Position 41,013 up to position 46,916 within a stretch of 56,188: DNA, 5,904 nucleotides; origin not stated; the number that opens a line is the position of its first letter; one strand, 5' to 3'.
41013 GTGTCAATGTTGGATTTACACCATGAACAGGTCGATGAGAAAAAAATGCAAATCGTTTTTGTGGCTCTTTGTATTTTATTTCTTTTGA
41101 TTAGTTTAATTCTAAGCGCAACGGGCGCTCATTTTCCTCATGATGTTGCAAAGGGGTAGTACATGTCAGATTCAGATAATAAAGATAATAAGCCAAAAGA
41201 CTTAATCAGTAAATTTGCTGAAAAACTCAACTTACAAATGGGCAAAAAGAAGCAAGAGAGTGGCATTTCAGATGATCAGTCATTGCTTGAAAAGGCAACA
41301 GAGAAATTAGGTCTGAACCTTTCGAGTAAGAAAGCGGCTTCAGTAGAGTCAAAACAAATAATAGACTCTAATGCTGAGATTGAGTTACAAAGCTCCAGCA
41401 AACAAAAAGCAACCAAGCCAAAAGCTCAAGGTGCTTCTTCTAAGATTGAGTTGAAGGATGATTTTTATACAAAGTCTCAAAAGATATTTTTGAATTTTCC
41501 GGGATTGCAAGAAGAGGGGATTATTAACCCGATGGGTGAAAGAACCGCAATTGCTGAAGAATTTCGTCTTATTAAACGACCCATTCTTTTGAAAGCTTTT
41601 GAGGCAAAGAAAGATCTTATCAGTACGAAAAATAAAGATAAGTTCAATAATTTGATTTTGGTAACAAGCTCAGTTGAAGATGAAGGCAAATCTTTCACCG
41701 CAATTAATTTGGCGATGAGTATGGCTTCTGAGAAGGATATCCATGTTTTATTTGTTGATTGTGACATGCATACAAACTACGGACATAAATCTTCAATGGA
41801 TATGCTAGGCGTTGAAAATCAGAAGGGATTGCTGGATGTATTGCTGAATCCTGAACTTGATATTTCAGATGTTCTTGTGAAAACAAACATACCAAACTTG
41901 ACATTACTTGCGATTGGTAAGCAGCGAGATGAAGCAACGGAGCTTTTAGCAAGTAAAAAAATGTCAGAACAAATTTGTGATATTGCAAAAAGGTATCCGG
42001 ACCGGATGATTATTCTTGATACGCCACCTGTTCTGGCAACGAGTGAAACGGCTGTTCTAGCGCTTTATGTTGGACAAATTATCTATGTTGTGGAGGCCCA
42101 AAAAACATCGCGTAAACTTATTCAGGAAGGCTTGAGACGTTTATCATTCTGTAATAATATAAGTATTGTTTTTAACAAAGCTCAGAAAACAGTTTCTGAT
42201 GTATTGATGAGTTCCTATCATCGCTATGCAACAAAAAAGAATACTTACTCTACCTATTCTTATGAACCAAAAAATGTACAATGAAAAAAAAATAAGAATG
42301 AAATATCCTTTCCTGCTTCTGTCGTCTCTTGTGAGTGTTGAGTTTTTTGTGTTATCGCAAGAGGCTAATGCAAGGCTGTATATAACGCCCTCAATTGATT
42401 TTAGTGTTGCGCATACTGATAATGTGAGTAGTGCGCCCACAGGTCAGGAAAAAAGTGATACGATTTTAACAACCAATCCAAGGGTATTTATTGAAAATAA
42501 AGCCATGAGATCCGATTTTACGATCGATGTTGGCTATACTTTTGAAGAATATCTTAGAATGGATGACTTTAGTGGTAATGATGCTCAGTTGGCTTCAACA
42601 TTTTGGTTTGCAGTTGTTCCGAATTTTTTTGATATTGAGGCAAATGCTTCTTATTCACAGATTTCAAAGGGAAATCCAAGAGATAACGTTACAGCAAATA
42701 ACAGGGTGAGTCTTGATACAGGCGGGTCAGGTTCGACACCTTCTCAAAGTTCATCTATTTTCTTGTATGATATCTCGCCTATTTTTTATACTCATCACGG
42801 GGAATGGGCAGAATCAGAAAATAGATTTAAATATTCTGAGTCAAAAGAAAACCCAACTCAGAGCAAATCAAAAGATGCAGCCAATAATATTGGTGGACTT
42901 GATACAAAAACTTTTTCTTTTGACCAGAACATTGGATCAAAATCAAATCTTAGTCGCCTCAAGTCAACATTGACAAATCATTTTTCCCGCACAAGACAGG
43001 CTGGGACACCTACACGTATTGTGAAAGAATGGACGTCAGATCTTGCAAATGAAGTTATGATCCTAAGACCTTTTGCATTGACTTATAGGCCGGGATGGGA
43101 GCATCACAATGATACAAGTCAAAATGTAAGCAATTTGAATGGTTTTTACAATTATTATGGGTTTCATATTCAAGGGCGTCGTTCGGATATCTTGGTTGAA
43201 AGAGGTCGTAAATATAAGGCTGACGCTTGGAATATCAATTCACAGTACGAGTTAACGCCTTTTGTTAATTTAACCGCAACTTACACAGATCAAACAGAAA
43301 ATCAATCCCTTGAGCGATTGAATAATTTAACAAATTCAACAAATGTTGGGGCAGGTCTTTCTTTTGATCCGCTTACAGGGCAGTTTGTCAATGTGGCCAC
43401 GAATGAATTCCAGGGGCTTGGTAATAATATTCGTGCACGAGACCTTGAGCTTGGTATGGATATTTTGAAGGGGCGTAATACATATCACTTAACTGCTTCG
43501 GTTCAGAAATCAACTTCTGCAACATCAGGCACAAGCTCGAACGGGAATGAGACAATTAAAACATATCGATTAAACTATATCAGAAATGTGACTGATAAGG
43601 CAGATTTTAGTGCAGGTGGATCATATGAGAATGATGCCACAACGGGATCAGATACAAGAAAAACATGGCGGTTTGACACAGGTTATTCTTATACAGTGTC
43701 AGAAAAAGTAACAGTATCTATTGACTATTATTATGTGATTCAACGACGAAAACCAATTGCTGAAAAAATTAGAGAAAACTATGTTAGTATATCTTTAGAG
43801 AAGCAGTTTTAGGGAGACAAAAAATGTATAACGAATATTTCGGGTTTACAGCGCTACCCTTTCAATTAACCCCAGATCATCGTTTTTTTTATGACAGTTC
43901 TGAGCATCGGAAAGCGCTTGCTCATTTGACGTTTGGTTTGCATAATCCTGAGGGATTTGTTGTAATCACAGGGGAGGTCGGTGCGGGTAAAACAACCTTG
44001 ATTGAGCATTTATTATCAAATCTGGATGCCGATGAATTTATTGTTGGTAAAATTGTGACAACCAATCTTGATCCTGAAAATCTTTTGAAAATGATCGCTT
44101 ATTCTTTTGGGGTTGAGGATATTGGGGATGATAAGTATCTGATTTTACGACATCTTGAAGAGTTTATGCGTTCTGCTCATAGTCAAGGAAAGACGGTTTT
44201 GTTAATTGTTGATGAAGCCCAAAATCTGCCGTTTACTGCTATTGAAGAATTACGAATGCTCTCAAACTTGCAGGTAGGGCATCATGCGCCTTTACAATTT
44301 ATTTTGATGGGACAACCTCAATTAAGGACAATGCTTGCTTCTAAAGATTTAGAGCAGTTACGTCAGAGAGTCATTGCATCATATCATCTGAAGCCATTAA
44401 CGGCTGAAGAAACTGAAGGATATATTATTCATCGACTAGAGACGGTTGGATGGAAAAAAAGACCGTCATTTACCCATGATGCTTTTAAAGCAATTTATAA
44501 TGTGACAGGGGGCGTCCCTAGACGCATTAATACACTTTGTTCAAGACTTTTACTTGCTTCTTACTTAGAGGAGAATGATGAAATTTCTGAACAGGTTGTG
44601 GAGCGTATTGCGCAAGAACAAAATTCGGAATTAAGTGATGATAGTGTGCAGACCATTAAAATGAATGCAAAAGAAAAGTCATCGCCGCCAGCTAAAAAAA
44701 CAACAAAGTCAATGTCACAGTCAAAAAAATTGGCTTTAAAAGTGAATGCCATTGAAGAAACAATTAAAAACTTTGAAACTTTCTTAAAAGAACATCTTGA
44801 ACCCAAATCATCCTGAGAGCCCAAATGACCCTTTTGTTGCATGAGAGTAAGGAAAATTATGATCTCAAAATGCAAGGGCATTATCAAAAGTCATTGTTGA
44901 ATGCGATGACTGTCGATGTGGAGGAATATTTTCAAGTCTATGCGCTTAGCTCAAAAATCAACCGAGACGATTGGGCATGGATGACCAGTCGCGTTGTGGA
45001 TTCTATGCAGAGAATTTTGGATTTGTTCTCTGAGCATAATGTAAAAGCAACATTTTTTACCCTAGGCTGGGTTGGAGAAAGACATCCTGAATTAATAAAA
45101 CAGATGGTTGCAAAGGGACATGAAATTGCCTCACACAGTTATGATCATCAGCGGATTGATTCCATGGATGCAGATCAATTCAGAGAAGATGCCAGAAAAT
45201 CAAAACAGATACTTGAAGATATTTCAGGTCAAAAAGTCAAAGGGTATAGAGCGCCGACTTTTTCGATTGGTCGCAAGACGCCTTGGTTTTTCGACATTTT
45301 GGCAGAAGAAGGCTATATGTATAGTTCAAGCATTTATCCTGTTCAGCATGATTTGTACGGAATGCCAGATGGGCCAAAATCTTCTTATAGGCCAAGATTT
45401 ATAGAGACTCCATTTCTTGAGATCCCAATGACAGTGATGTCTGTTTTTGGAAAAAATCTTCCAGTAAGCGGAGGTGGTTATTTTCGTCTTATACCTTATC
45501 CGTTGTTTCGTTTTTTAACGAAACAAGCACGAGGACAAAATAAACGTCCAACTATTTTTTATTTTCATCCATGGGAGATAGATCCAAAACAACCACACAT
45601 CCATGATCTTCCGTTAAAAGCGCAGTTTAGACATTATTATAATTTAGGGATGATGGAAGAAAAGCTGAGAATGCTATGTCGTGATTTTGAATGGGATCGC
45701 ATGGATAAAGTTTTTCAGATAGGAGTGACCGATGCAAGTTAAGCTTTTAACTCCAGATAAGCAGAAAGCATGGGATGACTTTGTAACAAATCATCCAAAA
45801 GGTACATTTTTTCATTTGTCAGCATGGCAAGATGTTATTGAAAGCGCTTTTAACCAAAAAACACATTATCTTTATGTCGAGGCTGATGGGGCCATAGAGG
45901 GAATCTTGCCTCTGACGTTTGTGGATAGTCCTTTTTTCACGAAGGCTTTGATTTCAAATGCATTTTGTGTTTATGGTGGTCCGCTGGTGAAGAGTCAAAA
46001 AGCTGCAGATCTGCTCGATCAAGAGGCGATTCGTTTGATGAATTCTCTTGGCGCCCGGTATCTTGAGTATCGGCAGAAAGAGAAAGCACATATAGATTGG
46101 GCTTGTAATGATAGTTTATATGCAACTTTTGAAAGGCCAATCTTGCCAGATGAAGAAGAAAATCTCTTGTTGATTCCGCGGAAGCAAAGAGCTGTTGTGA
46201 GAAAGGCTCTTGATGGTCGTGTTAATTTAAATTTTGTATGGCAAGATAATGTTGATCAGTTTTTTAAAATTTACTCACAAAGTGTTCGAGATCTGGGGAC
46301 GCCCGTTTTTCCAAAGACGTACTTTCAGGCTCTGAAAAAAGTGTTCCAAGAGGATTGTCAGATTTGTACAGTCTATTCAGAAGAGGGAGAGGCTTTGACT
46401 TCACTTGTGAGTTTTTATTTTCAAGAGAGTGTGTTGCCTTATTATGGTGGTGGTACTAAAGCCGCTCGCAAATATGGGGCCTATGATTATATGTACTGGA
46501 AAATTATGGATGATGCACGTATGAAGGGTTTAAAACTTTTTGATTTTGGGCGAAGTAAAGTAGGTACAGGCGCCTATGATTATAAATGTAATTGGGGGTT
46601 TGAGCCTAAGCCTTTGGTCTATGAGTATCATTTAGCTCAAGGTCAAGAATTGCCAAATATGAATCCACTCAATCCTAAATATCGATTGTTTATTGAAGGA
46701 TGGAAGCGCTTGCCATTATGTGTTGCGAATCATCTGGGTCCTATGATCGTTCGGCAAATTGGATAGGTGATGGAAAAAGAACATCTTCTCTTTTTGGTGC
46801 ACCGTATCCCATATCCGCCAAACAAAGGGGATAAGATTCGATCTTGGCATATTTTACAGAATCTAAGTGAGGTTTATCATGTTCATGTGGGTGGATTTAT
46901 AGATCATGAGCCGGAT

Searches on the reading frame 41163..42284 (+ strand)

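Call 13: search_protein_families(library=pfam, proteins=[window:41163-42284:+], max_evalue=0.001)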
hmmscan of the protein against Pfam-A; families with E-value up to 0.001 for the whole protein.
window:41163-42284:+ (373 aa): 2 families
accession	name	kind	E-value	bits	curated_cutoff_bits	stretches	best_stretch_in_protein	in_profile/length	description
PF13614.12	AAA_31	-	1.2e-11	45.3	27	1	175-316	14-153/177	AAA domain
PF01656.29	CbiA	-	9.2e-05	22.8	25.4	1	165-342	1-85/125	CobQ/CobB/MinD/ParA nucleotide binding domain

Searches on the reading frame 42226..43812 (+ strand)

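Call 13: search_protein_families(library=pfam, proteins=[window:42226-43812:+], max_evalue=0.001)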
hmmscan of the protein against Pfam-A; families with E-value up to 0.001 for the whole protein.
window:42226-43812:+ (528 aa): 0 families

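Call 35: search_protein_families(library=ncbifam, proteins=[window:42226-43812:+], max_evalue=0.00001)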
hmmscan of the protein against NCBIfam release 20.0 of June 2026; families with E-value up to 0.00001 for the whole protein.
window:42226-43812:+ (528 aa): 1 family
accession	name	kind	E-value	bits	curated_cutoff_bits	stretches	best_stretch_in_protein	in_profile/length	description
TIGR03016.1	pepcterm_hypo_1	hypoth_equivalog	4e-13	49.2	90.85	1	52-528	5-477/477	TIGR03016 family PEP-CTERM system-associated outer membrane protein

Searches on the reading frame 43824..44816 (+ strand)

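Call 13: search_protein_families(library=pfam, proteins=[window:43824-44816:+], max_evalue=0.001)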
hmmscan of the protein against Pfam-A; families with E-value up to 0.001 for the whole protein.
window:43824-44816:+ (330 aa): 14 families
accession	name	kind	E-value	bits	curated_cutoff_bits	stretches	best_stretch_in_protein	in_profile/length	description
PF13401.12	AAA_22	-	2.1e-27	96.5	27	1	42-171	4-130/130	AAA domain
PF13191.12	AAA_16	-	4.8e-09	37.4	32.6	1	29-150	9-159/167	AAA ATPase domain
PF13173.12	AAA_14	-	6.2e-07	29.9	27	1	45-196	4-127/129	AAA domain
PF01637.24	ATPase_2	-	1.2e-06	29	33.2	1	41-235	18-222/225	ATPase domain predominantly from Archaea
PF03266.21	NTPase_1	-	1e-05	25.9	23.9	1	46-141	2-90/168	NTPase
PF20720.3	nSTAND3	-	2.8e-05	24.3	27.2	1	41-77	15-51/155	Novel STAND NTPase 3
PF02492.25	cobW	-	4.8e-05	23.4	20.7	1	46-71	3-28/180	CobW/HypB/UreG, nucleotide-binding domain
PF09848.15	SLFN-g3_helicase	-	5.8e-05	23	24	1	46-135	4-91/354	Schlafen group 3, DNA/RNA helicase domain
PF13476.12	AAA_23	-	7.7e-05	23.8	27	0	36-63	16-39/201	AAA domain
PF13245.12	AAA_19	-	0.00022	21.8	25.1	0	43-150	11-115/134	AAA domain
PF02367.23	TsaE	-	0.00029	21.2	26.6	1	27-70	5-48/128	Threonylcarbamoyl adenosine biosynthesis protein TsaE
PF13604.12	AAA_30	-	0.00038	20.7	27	0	39-143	14-108/191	AAA domain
PF00437.27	T2SSE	-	0.00038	19.6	24.9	1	30-73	129-173/370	Type II/IV secretion system protein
PF01443.25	Viral_helicase1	-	0.00042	20.6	21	1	47-147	2-83/228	Viral superfamily 1 RNA helicase core domain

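Call 35: search_protein_families(library=ncbifam, proteins=[window:43824-44816:+], max_evalue=0.00001)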
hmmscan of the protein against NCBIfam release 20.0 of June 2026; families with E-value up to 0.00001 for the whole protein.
window:43824-44816:+ (330 aa): 1 family
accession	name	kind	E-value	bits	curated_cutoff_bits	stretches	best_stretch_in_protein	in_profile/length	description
TIGR03015.1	pepcterm_ATPase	hypoth_equivalog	1.7e-105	352.3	324.5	1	1-268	1-268/269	XrtA/PEP-CTERM system-associated ATPase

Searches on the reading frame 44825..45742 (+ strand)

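Call 13: search_protein_families(library=pfam, proteins=[window:44825-45742:+], max_evalue=0.001)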
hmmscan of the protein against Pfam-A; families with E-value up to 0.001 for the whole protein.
window:44825-45742:+ (305 aa): 3 families
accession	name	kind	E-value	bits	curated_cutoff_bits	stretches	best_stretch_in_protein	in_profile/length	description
PF11959.13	DUF3473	-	5.3e-48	162.7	29.6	1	168-297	1-129/130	Domain of unknown function (DUF3473)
PF01522.26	Polysacc_deac_1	-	8.9e-25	87.5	23.1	1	59-152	19-112/124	Polysaccharide deacetylase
PF10096.14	DUF2334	-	0.00012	22.2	26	1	89-157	57-137/203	Uncharacterized protein conserved in bacteria (DUF2334)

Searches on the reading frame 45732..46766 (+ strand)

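Call 13: search_protein_families(library=pfam, proteins=[window:45732-46766:+], max_evalue=0.001)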
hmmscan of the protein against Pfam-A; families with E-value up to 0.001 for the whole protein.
window:45732-46766:+ (344 aa): 2 families
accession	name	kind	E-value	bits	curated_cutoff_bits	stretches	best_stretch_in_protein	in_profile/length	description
PF13480.13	Acetyltransf_6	-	2.7e-14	54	22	1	160-285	14-142/143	Acetyltransferase (GNAT) domain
PF02388.22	FemAB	-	1.5e-10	40.9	24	0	97-214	124-236/406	FemAB family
